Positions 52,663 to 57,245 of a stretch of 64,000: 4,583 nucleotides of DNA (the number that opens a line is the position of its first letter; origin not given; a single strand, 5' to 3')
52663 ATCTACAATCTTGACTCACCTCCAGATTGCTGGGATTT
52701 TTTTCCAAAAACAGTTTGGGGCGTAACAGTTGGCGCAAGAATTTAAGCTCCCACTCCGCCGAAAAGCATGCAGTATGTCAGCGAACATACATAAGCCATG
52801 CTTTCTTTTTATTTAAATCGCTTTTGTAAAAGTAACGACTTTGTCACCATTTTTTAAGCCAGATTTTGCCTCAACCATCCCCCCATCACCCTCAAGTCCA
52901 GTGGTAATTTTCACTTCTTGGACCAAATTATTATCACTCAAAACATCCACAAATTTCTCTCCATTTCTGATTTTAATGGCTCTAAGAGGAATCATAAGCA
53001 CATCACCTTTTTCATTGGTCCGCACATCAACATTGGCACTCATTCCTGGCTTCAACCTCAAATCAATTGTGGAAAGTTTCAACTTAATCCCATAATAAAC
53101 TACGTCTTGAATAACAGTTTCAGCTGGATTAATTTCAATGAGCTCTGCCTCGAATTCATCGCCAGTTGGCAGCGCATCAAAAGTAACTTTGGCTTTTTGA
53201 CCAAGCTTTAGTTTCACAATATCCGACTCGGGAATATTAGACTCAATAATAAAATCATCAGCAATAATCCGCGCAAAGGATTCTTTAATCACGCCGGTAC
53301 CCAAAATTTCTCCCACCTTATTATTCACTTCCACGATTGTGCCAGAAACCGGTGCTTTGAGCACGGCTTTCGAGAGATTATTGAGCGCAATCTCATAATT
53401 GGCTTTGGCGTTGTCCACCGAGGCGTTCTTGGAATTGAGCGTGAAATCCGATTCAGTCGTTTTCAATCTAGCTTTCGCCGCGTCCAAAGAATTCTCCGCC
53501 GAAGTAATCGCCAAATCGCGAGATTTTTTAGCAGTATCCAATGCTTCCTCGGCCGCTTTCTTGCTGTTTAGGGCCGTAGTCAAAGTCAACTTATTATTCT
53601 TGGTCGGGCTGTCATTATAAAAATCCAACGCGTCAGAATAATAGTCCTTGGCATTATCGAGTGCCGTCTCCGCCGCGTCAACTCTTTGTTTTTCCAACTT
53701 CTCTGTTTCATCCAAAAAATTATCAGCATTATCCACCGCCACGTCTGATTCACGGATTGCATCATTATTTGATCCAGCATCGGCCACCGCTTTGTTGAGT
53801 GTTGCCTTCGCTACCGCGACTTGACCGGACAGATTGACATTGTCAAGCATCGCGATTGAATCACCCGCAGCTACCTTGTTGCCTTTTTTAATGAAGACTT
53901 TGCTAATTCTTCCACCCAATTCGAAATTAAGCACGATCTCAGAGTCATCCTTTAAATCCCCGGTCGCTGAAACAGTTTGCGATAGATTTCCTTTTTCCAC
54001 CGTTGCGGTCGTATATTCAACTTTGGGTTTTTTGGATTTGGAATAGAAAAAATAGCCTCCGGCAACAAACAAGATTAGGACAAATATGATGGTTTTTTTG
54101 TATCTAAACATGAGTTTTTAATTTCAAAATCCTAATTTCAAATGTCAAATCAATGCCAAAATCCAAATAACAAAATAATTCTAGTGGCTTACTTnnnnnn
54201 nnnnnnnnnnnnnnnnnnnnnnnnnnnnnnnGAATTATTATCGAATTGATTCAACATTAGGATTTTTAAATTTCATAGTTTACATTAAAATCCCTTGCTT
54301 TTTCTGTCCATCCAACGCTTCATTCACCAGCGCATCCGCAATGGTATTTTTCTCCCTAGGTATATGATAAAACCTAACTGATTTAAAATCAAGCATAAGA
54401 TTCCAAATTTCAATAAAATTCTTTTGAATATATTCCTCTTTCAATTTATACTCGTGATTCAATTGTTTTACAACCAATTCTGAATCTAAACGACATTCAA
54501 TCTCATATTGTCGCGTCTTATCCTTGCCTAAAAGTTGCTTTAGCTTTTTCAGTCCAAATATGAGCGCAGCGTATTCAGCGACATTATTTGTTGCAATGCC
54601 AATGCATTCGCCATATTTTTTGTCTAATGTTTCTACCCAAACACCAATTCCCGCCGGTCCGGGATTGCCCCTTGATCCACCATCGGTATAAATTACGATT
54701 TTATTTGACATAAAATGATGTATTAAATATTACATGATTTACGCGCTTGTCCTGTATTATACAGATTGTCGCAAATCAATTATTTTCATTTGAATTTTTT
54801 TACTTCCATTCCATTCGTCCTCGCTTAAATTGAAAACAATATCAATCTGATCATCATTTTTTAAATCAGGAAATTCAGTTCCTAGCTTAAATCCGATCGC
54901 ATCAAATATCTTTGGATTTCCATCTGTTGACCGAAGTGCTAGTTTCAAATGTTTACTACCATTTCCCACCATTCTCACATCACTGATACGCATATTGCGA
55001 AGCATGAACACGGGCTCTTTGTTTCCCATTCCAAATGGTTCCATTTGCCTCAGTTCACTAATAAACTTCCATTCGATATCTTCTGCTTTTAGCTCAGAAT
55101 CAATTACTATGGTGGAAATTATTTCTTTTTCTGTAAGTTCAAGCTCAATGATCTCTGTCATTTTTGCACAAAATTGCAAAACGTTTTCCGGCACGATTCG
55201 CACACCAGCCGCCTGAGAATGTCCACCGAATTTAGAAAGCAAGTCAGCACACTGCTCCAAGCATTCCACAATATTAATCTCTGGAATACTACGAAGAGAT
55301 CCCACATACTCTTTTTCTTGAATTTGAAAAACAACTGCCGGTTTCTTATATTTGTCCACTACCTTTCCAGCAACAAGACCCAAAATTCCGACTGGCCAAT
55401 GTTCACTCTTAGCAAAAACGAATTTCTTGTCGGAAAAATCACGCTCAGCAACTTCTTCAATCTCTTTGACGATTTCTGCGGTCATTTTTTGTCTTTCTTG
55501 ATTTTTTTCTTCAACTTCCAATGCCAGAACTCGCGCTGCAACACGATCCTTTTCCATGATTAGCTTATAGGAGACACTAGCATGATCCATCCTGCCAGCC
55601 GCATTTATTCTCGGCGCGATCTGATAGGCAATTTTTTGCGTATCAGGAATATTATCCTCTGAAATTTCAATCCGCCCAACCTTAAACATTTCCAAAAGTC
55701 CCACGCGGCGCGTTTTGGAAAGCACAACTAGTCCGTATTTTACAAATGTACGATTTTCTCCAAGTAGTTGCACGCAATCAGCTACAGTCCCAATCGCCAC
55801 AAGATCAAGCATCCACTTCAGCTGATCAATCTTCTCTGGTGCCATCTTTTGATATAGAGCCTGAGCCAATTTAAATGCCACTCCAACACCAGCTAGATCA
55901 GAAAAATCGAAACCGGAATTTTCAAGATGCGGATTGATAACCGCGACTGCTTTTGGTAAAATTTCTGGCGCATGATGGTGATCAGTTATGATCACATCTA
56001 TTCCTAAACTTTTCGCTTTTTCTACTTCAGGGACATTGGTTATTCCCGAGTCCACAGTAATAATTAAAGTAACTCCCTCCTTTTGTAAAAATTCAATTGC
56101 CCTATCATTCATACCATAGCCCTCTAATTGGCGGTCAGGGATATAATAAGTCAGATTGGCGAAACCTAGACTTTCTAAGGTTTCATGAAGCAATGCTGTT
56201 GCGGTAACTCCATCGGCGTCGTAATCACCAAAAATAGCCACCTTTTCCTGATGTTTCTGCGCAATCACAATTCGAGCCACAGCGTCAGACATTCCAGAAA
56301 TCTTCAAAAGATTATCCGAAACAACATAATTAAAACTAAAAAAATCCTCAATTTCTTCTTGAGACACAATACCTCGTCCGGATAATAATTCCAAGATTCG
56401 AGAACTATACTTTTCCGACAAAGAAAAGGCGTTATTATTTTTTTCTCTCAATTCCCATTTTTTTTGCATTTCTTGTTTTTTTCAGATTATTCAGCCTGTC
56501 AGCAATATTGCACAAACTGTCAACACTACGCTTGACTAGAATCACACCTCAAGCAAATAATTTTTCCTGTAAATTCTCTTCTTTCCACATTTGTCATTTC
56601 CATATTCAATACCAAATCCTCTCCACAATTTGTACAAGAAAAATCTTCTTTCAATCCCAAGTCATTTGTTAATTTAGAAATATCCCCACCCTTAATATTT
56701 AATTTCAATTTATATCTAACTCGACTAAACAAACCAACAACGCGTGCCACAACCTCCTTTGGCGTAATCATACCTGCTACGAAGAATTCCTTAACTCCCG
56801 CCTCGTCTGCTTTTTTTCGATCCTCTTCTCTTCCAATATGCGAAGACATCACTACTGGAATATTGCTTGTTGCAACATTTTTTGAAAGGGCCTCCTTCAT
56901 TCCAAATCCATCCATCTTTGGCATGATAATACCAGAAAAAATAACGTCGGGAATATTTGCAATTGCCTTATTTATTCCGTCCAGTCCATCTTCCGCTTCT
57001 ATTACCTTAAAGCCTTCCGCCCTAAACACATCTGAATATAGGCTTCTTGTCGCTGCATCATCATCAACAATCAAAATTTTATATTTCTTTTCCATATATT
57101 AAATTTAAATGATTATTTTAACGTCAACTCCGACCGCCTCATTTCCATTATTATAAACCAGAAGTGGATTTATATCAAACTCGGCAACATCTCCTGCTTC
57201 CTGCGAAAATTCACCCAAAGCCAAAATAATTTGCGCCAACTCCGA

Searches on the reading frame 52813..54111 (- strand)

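Call 63: search_protein_families(library=pfam, proteins=[window:52813-54111:-], max_evalue=0.001)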
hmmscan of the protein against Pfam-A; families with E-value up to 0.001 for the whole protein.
window:52813-54111:- (432 aa): 4 families
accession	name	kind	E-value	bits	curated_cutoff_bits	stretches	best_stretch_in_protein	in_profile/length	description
PF16576.10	HlyD_D23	-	3.1e-10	40.1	30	1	43-359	2-214/214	Barrel-sandwich domain of CusB or HlyD membrane-fusion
PF13437.12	HlyD_3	-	6.8e-09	36.9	22.2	1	250-356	1-106/106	HlyD family secretion protein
PF13533.13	Biotin_lipoyl_2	-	4.9e-05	23.5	29.8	0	66-90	8-32/32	Biotin-lipoyl like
PF00364.28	Biotin_lipoyl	-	0.00038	20.7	22.1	0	67-88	51-72/73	Biotin-requiring enzyme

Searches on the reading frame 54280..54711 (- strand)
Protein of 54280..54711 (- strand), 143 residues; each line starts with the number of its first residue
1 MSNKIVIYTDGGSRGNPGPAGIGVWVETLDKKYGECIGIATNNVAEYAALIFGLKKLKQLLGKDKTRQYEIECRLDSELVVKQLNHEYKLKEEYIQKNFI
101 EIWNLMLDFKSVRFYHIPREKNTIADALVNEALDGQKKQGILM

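Call 88: search_protein_families(library=pfam, proteins=[window:54280-54711:-], max_evalue=0.0001)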
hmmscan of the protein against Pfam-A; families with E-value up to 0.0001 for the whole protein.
window:54280-54711:- (143 aa): 2 families
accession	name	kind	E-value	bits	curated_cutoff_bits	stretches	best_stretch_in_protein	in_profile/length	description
PF13456.12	RVT_3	-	2.3e-16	60.2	21.6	1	39-132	37-123/123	Reverse transcriptase-like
PF00075.30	RNase_H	-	4e-11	43.7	25.8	1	3-132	2-139/141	RNase H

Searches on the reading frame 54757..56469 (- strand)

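Call 88: search_protein_families(library=pfam, proteins=[window:54757-56469:-], max_evalue=0.0001)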
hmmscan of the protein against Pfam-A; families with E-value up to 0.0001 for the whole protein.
window:54757-56469:- (570 aa): 3 families
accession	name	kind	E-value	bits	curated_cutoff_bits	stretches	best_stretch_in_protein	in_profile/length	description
PF17768.7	RecJ_OB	-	2.1e-34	118.3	27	1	456-565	1-107/107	RecJ OB domain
PF01368.27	DHH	-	3.6e-28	98.8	28.1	1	76-228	1-125/125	DHH family, N-terminal domain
PF02272.25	DHHA1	-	2.2e-12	47.8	25.9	1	348-442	2-101/102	DHHA1 domain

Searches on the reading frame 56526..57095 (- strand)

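Call 88: search_protein_families(library=pfam, proteins=[window:56526-57095:-], max_evalue=0.0001)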
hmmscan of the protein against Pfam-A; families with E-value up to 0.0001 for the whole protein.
window:56526-57095:- (189 aa): 1 family
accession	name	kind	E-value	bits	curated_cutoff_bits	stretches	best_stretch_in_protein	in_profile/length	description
PF00072.30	Response_reg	-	1.6e-15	57.7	30.2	1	7-105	1-97/111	Response regulator receiver domain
